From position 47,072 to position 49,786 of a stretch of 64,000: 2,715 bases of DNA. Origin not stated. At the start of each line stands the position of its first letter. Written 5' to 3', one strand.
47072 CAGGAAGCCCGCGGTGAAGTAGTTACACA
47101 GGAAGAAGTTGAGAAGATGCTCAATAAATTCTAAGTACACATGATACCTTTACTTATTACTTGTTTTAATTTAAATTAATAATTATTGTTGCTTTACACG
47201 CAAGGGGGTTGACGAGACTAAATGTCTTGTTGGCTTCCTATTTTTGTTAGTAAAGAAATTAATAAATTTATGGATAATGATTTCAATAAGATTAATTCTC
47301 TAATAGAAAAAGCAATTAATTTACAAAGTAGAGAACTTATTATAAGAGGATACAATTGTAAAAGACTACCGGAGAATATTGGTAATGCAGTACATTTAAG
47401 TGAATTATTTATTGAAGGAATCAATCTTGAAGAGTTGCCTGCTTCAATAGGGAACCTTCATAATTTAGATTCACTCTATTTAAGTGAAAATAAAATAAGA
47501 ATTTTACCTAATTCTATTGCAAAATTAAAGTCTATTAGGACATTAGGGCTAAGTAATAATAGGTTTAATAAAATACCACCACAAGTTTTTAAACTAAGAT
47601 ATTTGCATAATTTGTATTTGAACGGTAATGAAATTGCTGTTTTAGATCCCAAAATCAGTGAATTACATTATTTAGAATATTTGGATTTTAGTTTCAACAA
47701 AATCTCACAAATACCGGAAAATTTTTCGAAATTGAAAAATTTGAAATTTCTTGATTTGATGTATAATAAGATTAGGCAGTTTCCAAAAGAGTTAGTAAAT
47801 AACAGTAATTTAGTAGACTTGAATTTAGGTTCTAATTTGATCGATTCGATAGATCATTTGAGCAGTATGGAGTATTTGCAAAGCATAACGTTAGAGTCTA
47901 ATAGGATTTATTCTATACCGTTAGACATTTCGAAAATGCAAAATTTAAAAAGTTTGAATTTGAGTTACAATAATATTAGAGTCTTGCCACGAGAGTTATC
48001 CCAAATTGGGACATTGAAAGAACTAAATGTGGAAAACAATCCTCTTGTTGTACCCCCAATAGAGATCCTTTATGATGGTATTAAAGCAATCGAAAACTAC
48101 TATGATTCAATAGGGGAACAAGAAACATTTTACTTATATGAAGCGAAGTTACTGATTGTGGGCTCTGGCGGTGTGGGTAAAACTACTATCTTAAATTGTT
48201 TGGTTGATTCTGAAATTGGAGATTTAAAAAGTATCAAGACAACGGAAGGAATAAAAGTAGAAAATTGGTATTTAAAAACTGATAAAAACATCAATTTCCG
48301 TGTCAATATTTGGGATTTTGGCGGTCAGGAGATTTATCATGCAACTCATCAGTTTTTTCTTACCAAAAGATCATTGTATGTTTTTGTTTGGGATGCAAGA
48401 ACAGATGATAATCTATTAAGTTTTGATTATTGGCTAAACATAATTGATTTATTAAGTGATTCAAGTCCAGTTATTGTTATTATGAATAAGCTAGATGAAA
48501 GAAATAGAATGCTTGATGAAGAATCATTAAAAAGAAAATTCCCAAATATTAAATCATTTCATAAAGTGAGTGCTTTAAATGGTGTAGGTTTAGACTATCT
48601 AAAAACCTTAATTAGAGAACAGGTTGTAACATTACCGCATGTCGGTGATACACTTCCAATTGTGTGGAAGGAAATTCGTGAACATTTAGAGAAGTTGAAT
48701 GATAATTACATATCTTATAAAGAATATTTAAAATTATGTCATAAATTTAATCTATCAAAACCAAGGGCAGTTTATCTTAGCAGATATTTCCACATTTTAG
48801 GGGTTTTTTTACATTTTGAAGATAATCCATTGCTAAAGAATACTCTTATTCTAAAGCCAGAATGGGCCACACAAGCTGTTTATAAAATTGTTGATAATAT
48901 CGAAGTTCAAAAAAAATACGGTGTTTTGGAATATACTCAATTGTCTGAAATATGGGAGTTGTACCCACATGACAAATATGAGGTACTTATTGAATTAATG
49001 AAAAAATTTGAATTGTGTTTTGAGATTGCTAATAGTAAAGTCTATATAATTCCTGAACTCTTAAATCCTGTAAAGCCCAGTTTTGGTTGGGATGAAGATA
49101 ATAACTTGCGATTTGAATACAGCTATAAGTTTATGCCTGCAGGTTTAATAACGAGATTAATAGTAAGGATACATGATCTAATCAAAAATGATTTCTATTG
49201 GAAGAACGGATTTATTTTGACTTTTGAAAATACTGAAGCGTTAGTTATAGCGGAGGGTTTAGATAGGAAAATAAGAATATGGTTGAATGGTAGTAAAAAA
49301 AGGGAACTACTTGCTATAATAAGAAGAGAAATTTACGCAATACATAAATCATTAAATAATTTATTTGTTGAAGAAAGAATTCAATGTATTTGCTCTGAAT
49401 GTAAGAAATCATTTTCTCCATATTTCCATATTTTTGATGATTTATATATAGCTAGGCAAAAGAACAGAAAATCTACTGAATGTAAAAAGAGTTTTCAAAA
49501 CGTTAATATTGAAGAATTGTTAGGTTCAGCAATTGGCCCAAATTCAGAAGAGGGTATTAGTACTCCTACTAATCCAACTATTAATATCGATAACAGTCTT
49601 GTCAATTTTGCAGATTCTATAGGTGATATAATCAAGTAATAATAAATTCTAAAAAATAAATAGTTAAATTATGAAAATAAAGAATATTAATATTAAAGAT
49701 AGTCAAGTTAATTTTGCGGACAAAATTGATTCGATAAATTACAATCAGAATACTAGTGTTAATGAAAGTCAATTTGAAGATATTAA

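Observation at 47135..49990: AT-rich two-gene island encoding a bacterial LRR-Roc-COR (ROCO) GTPase and a small partner ORF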

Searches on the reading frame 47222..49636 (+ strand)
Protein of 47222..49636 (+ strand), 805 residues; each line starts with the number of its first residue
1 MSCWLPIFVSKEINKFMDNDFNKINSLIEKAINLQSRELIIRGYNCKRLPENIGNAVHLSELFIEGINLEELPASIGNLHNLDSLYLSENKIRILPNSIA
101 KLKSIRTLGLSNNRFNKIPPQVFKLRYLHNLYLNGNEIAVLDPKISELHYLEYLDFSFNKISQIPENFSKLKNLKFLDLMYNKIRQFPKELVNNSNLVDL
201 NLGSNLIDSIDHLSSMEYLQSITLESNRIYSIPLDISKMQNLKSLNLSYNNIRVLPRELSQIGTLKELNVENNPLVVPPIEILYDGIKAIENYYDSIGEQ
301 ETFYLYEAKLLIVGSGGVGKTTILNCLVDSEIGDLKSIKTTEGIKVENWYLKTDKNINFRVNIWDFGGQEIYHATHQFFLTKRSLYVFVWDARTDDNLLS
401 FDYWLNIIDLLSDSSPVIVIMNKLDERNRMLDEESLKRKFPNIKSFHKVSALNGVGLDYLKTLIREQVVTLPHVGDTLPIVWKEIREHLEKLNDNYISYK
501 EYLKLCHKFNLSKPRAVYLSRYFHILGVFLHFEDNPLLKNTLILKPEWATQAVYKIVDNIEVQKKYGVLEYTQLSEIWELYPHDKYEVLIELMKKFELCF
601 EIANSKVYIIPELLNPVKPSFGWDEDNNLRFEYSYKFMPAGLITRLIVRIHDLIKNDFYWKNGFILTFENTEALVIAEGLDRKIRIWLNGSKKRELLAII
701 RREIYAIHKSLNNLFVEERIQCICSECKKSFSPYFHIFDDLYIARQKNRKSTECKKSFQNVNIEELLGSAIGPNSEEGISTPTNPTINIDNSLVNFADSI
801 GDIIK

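Call 3: search_protein_families(library=pfam, proteins=[window:47222-49636:+], max_evalue=0.1)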
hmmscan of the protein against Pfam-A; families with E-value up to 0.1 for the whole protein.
window:47222-49636:+ (805 aa): 19 families
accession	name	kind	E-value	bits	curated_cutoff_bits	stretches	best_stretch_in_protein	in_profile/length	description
PF16095.11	COR-A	-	4e-39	134.2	35.3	1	479-614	1-143/143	C-terminal of Roc, COR-A domain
PF25497.1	COR-B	-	1.1e-37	129.5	27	1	627-767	2-143/145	C-terminal of Roc, COR-B domain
PF13855.12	LRR_8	-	6.5e-30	103.1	27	4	127-184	2-61/61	Leucine rich repeat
PF23598.1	LRR_14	-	1.6e-27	96.6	40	4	145-227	43-127/353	Leucine-rich repeat region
PF08477.19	Roc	-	4.8e-25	88.5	27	1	309-425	1-119/119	Ras of Complex, Roc, domain of DAPkinase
PF12799.13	LRR_4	-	4.4e-19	68.5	27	7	151-187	3-39/44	Leucine Rich repeats (2 copies)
PF00071.28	Ras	-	8.3e-13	48.7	21.6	1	309-457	1-149/162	Ras family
PF00560.39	LRR_1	-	1.6e-10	39.5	20.6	0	151-171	2-23/23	Leucine Rich Repeat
PF00025.27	Arf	-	2.1e-10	40.8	22.3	1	307-434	14-135/174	ADP-ribosylation factor family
PF04670.18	Gtr1_RagA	-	4.6e-08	33.2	22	1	309-462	1-158/232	Gtr1/RagA G protein conserved region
PF14580.12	LRR_9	-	2e-05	24.7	30.5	1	76-186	38-152/175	Leucine-rich repeat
PF01926.29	MMR_HSR1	-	0.00036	21.1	21.9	1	310-423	2-113/113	50S ribosome-binding GTPase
PF03193.22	RsgA_GTPase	-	0.00055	20.2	30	0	305-339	104-138/174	RsgA GTPase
PF00503.26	G-alpha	-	0.0013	18.4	48.8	0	393-445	231-281/333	G-protein alpha subunit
PF24048.1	LRR_NXF1-5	-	0.0035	17.4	30.5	1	217-276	54-117/142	NXF1/2/3/5 leucine-rich repeat domain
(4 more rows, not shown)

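Call 4: search_protein_families(library=padloc, proteins=[window:47222-49636:+], max_evalue=0.1)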
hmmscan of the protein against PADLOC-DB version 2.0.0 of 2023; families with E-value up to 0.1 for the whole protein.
window:47222-49636:+ (805 aa): 3 families
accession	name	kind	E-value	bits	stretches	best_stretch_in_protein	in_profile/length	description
PDLC02269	AbiEi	-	0.0093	13.3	1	679-803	23-147/251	AbiEi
PDLC04140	mad8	-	0.015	12.8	1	310-433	30-113/314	mads_8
PDLC00304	PtuA1|PtuA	-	0.016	12.3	1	311-331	43-63/444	AAA ATPase domain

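Call 5: search_protein_families(library=ncbifam, proteins=[window:47222-49636:+], max_evalue=0.1)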
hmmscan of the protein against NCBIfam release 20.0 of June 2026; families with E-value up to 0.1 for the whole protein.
window:47222-49636:+ (805 aa): 15 families
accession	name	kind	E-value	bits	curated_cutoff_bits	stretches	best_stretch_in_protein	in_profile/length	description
NF041400.1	XopAE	equivalog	1e-29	103.8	600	2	42-202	28-192/478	type III secretion system effector XopAE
NF047464.1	FibnectbindLIC11051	equivalog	1.4e-29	103.1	1000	2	17-155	516-656/685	LIC_11051 family fibronectin-binding protein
NF041381.1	XopAC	subfamily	6.1e-26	91.1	450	2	130-259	70-203/451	XopAC/AvrAC family type III secretion system effector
NF041351.1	XopL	equivalog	9.5e-26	90.6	500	2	23-202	40-230/497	type III secretion system leucine-rich repeat domain-containing effector XopL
TIGR00231.1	small_GTP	domain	6e-14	52.1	42.5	1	306-460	2-158/164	GTP-binding protein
NF033189.1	internalin_A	exception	1.7e-09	36.6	1600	2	40-184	233-372/799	class 1 internalin InlA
NF033188.1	internalin_H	exception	5.2e-07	28.7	1050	1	76-234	116-269/548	InlH/InlC2 family class 1 internalin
NF000908.1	PRK00089.1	equivalog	2.2e-05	23.9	237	1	406-471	101-170/291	GTPase Era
TIGR03594.1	GTPase_EngA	equivalog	0.00017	20.7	306.7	1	406-466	277-344/432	ribosome biogenesis GTPase Der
NF011646.0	PRK15064.1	equivalog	0.0032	16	762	1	308-361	346-397/530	ABC-F family ATPase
NF000355.4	ribo_prot_ABC_F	equivalog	0.0056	15.6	380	1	307-345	28-66/499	ribosomal protection-like ABC-F family protein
NF003661.0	PRK05291.1-3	equivalog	0.0059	16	380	0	413-492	318-395/448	tRNA uridine-5-carboxymethylaminomethyl(34) synthesis GTPase MnmE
TIGR03918.1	GTP_HydF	equivalog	0.036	12.9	325.55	0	380-468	84-167/392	[FeFe] hydrogenase H-cluster maturation GTPase HydF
TIGR03156.1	GTP_HflX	equivalog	0.063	12.2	216.75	0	408-467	294-350/351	GTPase HflX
NF011917.0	PRK15387.1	equivalog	0.067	11.1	1243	0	58-279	223-418/788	type III secretion system effector E3 ubiquitin transferase SspH2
